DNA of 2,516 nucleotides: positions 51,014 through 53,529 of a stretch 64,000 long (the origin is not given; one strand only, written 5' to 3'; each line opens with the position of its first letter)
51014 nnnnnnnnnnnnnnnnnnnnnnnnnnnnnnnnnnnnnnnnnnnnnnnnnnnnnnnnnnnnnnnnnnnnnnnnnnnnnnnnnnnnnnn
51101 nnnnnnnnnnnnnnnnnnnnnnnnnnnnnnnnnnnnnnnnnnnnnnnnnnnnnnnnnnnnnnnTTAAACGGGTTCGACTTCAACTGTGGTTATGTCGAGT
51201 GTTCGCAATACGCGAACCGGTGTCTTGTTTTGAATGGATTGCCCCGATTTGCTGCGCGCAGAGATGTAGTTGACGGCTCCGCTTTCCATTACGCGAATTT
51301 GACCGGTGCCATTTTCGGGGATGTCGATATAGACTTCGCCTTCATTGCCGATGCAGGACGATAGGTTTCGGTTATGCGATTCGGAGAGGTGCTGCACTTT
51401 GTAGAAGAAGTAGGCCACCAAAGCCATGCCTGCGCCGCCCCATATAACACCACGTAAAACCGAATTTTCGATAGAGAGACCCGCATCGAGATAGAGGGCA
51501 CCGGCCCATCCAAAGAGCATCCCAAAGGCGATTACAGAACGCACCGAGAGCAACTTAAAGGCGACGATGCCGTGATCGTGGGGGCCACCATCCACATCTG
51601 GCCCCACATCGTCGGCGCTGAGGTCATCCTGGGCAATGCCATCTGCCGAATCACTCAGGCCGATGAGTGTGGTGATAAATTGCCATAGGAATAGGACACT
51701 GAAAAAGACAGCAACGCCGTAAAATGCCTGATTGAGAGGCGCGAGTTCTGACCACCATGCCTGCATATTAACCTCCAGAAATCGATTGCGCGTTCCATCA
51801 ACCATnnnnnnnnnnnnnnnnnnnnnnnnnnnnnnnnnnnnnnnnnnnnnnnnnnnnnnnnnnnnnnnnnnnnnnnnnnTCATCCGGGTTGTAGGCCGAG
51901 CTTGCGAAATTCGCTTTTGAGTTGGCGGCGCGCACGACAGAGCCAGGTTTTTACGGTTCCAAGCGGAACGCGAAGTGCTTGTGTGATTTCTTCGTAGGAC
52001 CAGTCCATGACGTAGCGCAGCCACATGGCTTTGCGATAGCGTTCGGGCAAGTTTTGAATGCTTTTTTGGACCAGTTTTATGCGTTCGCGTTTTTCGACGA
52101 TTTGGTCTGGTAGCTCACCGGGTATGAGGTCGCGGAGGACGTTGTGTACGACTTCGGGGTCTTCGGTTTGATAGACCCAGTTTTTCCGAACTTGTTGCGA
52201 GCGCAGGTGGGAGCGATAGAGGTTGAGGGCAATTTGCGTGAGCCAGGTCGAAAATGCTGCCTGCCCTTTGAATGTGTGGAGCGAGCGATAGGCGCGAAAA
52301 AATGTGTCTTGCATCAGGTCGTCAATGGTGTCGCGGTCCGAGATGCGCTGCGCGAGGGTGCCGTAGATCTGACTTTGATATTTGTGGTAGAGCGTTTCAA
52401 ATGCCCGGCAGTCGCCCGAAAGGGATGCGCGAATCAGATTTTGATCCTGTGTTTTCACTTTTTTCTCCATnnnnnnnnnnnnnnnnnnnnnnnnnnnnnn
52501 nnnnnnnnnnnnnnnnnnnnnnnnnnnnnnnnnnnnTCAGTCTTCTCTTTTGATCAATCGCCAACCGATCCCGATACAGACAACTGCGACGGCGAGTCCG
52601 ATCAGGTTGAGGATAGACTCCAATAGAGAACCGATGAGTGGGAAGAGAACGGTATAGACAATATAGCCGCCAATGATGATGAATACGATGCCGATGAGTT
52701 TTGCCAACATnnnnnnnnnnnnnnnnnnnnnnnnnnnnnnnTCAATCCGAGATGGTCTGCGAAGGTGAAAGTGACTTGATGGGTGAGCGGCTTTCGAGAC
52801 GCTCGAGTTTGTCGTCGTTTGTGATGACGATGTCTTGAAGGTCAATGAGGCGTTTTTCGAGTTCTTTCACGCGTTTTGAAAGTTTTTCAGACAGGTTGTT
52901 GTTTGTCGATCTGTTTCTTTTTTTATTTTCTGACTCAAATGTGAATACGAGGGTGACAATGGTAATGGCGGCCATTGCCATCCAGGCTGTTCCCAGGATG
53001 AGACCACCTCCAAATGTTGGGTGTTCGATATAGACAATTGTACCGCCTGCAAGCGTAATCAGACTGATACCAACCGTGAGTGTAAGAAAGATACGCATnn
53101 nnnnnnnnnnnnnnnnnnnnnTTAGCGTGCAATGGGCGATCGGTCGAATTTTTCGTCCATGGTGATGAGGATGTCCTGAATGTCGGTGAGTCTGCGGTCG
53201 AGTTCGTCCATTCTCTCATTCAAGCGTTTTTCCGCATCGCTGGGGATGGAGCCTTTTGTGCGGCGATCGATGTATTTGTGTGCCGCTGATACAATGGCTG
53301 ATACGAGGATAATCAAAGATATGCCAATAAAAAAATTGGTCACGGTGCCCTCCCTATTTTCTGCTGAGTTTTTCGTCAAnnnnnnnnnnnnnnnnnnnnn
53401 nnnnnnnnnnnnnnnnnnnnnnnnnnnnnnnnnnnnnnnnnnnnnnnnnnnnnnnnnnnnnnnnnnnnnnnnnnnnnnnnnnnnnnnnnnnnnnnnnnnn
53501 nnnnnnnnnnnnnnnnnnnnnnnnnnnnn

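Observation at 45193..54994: About 10 kb same-strand envelope-stress supercluster linking Psp, ECF sigma, NfeD/flotillin, a TPR kinase, a sigma54 activator and a membrane PP2C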

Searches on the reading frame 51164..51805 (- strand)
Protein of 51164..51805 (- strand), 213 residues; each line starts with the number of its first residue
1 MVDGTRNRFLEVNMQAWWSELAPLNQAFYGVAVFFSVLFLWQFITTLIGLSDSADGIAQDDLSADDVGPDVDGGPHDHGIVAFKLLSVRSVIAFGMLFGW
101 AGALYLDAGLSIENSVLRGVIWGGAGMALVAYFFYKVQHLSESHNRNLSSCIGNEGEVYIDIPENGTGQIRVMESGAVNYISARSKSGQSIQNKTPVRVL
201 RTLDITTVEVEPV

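Call 3: search_protein_families(library=pfam, proteins=[window:51164-51805:-], max_evalue=0.01)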
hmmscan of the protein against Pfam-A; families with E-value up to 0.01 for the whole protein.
window:51164-51805:- (213 aa): 0 families

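Call 9: search_protein_families(library=ncbifam, proteins=[window:51164-51805:-], max_evalue=0.1)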
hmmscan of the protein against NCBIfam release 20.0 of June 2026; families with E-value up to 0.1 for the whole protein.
window:51164-51805:- (213 aa): 0 families

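Call 34: search_protein_families(library=pfam, proteins=[window:51164-51805:-], max_evalue=10)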
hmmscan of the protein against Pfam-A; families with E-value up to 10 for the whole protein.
window:51164-51805:- (213 aa): 1 family
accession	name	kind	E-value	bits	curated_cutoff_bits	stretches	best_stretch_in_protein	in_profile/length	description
PF01957.25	NfeD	-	0.015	15.9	29.1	1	150-202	3-48/57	NfeD-like C-terminal, partner-binding domain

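Call 56: search_protein_families(library=ncbifam, proteins=[window:51164-51805:-], max_evalue=0.00001)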
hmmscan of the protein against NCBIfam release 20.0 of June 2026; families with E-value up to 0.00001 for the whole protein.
window:51164-51805:- (213 aa): 0 families

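Call 70: find_homologous_proteins(query=window:51164-51805:-, max_evalue=0.001)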
Query window:51164-51805:- (213 aa): 96 proteins with E <= 0.001 among 391 candidates.
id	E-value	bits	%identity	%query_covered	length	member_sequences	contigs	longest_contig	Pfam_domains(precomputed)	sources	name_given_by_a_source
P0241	1.0e-122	426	95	94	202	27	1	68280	-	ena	-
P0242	3.2e-110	385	85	94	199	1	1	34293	-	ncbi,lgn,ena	-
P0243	7.5e-110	384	85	94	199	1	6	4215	-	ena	-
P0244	1.4e-109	383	84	94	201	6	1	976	-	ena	-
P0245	1.4e-109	383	85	94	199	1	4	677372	-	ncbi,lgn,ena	-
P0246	1.6e-109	383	85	94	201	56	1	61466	-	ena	-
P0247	3.4e-109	381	84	94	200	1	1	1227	-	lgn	-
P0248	1.2e-108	380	85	94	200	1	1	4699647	-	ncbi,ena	-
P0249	8.9e-108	377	84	94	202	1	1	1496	-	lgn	-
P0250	4.0e-107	375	84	94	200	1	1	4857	-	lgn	-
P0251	5.6e-107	374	83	94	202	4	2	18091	-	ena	-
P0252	1.0e-106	373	83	94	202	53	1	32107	-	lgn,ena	-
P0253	1.1e-104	367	82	94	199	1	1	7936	-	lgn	-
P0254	2.1e-104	366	82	94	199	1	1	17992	-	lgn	-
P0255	3.1e-104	365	80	94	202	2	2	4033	-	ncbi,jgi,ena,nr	ncbi:MAG: hypothetical protein QGG64_14395 [Candidatus Latescibacteria bacterium]|jgi:hypothetical p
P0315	1.3e-41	161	42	92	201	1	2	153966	-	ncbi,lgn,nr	ncbi:MAG: hypothetical protein ABFD92_12315 [Planctomycetaceae bacterium]|nr:hypothetical protein [P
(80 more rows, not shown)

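Call 73: find_encoding_contigs(protein=P0315, flank=8000, max_places=2)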
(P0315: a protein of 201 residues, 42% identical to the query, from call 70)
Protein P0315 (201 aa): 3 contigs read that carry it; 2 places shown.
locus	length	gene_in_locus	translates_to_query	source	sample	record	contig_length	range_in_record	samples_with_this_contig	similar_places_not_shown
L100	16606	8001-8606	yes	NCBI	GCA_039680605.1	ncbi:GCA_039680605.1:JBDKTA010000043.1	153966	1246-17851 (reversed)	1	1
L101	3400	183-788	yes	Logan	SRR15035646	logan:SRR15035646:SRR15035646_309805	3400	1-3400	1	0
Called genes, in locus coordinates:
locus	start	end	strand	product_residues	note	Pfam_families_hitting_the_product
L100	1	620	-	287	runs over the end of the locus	PF11412:DsbD_N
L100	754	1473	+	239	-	PF02666:PS_Dcarbxylase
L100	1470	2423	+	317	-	PF01066:CDP-OH_P_transf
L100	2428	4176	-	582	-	PF01368:DHH, PF02272:DHHA1, PF17768:RecJ_OB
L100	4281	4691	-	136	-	-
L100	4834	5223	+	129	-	PF02537:CRCB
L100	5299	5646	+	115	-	PF02641:DUF190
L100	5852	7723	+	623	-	PF02518:HATPase_c, PF13589:HATPase_c_3, PF09239:Topo-VIb_trans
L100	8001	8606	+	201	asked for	-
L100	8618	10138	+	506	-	PF01145:Band_7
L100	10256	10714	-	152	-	PF09969:DUF2203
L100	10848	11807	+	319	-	PF01509:TruB_N, PF16198:TruB_C_2 (weak)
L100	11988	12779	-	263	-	PF02811:PHP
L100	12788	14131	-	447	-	PF00884:Sulfatase, PF01663:Phosphodiest (weak), PF16347:SGSH_C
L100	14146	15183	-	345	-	PF12715:Abhydrolase_7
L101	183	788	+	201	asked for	-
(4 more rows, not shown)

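Call 76: predict_structure(alignment_id=A3)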
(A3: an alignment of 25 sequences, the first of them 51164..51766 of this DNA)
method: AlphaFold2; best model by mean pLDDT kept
length: 200 residues; sequences in the alignment: 25
mean_pLDDT: 74.8   pTM: 0.49
mean pLDDT of the five models: 74.8, 74.3, 74.2, 70.7, 68.7
residues with pLDDT >= 90: 30; 70-90: 113; 50-70: 23; < 50: 34
segments of 3 or more residues with pLDDT < 50: 37-64, 127-132
pLDDT, mean of each block of 10 residues (from residue 1): 77 89 87 59 38 35 50 79 91 89 91 86 58 64 86 84 76 86 87 84
secondary structure, 60 per line:
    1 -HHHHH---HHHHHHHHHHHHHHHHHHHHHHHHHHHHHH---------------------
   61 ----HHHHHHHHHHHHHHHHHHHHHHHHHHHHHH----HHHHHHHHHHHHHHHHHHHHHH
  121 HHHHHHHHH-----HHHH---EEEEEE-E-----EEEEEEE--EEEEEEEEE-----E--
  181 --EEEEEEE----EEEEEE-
elements in order: H2-6 H10-39 H65-94 H99-129 H135-138 E142-147 E155-161 E164-172 E183-189 E194-199

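Call 78: fold_search(model_id=the predicted structure, library=pdb)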
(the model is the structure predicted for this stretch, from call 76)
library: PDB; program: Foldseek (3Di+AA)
matches with E <= 10: 430; with E <= 0.001: 3
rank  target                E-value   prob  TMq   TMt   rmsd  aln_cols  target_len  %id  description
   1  2k14_MODEL_1_A        1.1e-05  1.00  0.32  0.68   3.5        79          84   23  Solution structure of the soluble domain of the NfeD protein YuaF from Bacillus subtilis (released 2008-08-26)
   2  3wwv                  4.5e-04  1.00  0.27  0.80   2.0        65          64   31  C-terminal domain of stomatin operon partner protein 1510-C from Pyrococcus horikoshii (released 2014-10-01)
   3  2k5h_MODEL_1_A        6.4e-04  1.00  0.26  0.50   2.1        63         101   24  Solution NMR structure of protein encoded by MTH693 from Methanobacterium thermoautotrophicum: Northeast Struc (released 2008-08-19)
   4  5xgu_B                1.8e-02  0.60  0.19  0.08  11.4       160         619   10  Escherichia coli. RNase R (released 2017-10-18)
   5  5xgu_A                3.0e-02  0.51  0.19  0.08  11.4       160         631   10  Escherichia coli. RNase R (released 2017-10-18)
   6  9e8j_B                7.6e-02  0.47  0.19  0.11  13.5       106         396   13  Nub1/Fat10-processing human 26S proteasome bound to Txnl1 with Rpt1 at top of spiral staircase (released 2024-12-04)
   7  4gop_B                9.2e-02  0.75  0.20  0.30   5.2        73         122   18  Structure and Conformational Change of a Replication Protein A Heterotrimer Bound to ssDNA (released 2012-11-28)
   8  9mrx_A                9.2e-02  0.44  0.22  0.23  14.7       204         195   10  Cryo-EM structure of KwaA-KwaB complex (released 2025-08-06)
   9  1u0l_A                1.6e-01  0.84  0.21  0.16   4.4        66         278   14  Crystal structure of YjeQ from Thermotoga maritima (released 2004-09-07)
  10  5yzw_B                1.6e-01  0.51  0.18  0.19   5.5        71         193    7  Crystal structure of p204 HINb domain (released 2018-12-19)
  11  8auv_X                1.9e-01  0.96  0.23  0.31   4.2        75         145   12  Cryo-EM structure of the plant 40S subunit (released 2023-06-07)
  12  9n73_LD               1.9e-01  0.84  0.21  0.28   4.7        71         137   14  SSU processome maturation and disassembly, State G (released 2025-10-29)
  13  7pzy_M                1.9e-01  0.44  0.18  0.24   9.8        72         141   14  Structure of the vacant Candida albicans 80S ribosome (released 2022-05-18)
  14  9axt_AO               2.0e-01  0.84  0.22  0.29   4.7        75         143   17  Non-translating S. pombe ribosome (released 2024-10-16)
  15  5t2a_AE               2.0e-01  0.44  0.18  0.24   9.7        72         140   17  CryoEM structure of the Leishmania donovani 80S ribosome at 2.9 Angstrom resolution (released 2017-01-25)
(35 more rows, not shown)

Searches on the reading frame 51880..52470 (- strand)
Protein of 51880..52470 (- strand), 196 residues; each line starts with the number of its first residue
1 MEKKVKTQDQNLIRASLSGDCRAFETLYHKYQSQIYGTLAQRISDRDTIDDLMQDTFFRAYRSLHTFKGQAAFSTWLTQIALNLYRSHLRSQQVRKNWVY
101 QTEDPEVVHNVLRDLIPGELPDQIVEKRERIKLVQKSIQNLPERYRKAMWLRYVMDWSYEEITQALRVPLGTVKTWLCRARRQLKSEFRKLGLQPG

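Call 3: search_protein_families(library=pfam, proteins=[window:51880-52470:-], max_evalue=0.01)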
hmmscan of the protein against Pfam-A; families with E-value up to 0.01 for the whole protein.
window:51880-52470:- (196 aa): 4 families
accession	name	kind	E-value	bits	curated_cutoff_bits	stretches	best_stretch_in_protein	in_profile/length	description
PF08281.18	Sigma70_r4_2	-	5e-16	58.5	25.7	1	133-184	3-54/54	Sigma-70, region 4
PF04542.20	Sigma70_r2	-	7.4e-16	58.2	24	1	27-93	1-69/71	Sigma-70 region 2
PF04545.22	Sigma70_r4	-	1.5e-08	34.5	24.1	1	138-185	2-49/50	Sigma-70, region 4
PF13384.12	HTH_23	-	0.0015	18.7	24.6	1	144-180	4-41/50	Homeodomain-like domain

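Call 9: search_protein_families(library=ncbifam, proteins=[window:51880-52470:-], max_evalue=0.1)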
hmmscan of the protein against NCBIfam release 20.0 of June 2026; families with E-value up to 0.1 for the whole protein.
window:51880-52470:- (196 aa): 106 families (the best 25 are shown)
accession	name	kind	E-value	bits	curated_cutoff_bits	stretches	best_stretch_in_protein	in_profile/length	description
TIGR02939.1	RpoE_Sigma70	equivalog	4e-37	128.1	236.15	1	6-191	4-189/190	RNA polymerase sigma factor RpoE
NF008888.0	PRK11922.1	equivalog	2.6e-35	122.1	204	1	3-189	11-197/231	RNA polymerase sigma factor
NF009171.0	PRK12518.1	equivalog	5.4e-34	117.7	208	1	2-193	7-189/191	RNA polymerase sigma factor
NF009166.1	PRK12513.1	equivalog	3.1e-33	115.1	206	1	4-188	4-186/193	RNA polymerase sigma factor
NF007223.0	PRK09641.1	equivalog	4.7e-33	114.6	209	1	10-190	6-186/187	RNA polymerase sigma factor SigW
NF007216.0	PRK09638.1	equivalog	1.4e-29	103.1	194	1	7-190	3-176/180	RNA polymerase sigma factor SigY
TIGR02937.1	sigma70-ECF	superfamily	1.9e-29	102.4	42.9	1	23-187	2-164/165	sigma-70 family RNA polymerase sigma factor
TIGR02948.1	SigW_bacill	equivalog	4.7e-29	101.8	243.1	1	8-190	4-186/187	RNA polymerase sigma factor SigW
TIGR02950.1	SigM_subfam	subfamily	1.6e-28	99.5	147.95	1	25-187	3-157/159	RNA polymerase sigma factor, SigM family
NF007225.0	PRK09643.1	equivalog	2.8e-27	95.7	190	1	6-191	11-185/204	RNA polymerase sigma factor SigM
NF006930.0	PRK09415.1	subfamily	2e-26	92.9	198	1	24-190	18-177/179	RNA polymerase factor sigma C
NF009195.0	PRK12543.1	subfamily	5.3e-26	91.3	197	1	7-187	5-177/192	RNA polymerase sigma factor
NF004113.0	PRK05602.1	equivalog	6.3e-26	91.3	208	1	3-190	26-203/211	RNA polymerase sigma factor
NF009168.0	PRK12515.1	subfamily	1.2e-24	86.8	236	1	5-194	5-185/189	RNA polymerase sigma factor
NF009174.0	PRK12522.1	equivalog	2.6e-24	86.2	217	1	24-188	5-167/175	RNA polymerase sigma factor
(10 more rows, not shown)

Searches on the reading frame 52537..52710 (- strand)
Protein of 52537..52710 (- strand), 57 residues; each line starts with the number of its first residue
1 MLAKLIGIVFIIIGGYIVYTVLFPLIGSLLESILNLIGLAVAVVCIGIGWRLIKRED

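Call 3: search_protein_families(library=pfam, proteins=[window:52537-52710:-], max_evalue=0.01)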
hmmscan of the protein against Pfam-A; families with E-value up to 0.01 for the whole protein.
window:52537-52710:- (57 aa): 0 families

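Call 9: search_protein_families(library=ncbifam, proteins=[window:52537-52710:-], max_evalue=0.1)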
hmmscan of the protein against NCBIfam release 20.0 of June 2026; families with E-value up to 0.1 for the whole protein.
window:52537-52710:- (57 aa): 3 families
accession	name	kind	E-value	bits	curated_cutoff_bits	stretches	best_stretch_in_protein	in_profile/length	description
NF045951.1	MAG0110_fam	subfamily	0.0025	17.1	98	1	8-56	148-196/237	MAG0110 family membrane protein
NF045849.1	ICE_MMCAP2_0565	equivalog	0.039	13.6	40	1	22-57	9-45/80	Mbov_0395 family pilin-like conjugal transfer protein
NF000373.1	vanJ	equivalog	0.065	12.6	700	1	5-51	24-67/330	teicoplanin resistance protein VanJ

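Call 34: search_protein_families(library=pfam, proteins=[window:52537-52710:-], max_evalue=10)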
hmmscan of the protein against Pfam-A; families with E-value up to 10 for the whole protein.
window:52537-52710:- (57 aa): 2 families
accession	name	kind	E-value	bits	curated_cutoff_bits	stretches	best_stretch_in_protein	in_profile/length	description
PF23778.1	Phage_holin_2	-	0.083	13.6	32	1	8-55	38-85/92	Putative phage holin family 2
PF16080.10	Phage_holin_2_3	-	2.2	8.8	28.8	1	26-56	18-49/56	Bacteriophage holin family HP1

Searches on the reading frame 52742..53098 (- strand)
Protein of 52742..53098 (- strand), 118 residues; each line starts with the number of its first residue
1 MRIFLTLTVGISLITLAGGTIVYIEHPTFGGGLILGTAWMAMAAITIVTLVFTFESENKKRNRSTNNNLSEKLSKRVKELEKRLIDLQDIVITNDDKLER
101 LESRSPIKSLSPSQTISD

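Call 3: search_protein_families(library=pfam, proteins=[window:52742-53098:-], max_evalue=0.01)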
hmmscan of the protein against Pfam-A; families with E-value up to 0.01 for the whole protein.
window:52742-53098:- (118 aa): 1 family
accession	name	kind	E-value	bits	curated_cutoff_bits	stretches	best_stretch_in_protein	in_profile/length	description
PF20890.2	Dbr1_C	-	0.0028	18.4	27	1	50-92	12-55/86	Dbr1, C-terminal domain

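Call 9: search_protein_families(library=ncbifam, proteins=[window:52742-53098:-], max_evalue=0.1)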
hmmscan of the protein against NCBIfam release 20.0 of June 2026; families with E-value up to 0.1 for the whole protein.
window:52742-53098:- (118 aa): 2 families
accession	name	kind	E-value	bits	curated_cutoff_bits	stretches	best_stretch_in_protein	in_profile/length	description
NF046000.1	MAG1210_fam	subfamily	0.0085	14.8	275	1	7-103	69-167/550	MAG1210 family protein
NF033512.1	T2SS_chap_CpaB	equivalog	0.1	12.6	90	0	33-113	5-82/206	metalloprotease secretion chaperone CpaB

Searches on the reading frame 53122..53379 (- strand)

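Call 3: search_protein_families(library=pfam, proteins=[window:53122-53379:-], max_evalue=0.01)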
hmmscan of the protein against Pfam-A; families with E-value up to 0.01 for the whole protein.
window:53122-53379:- (85 aa): 0 families

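Call 9: search_protein_families(library=ncbifam, proteins=[window:53122-53379:-], max_evalue=0.1)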
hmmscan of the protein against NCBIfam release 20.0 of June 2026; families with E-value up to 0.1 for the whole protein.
window:53122-53379:- (85 aa): 1 family
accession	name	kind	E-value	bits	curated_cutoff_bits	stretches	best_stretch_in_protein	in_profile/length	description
NF047844.1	FlgcoilFcpBLepto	equivalog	0.023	14.3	400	1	16-75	10-69/277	flagellar-coiling protein FcpB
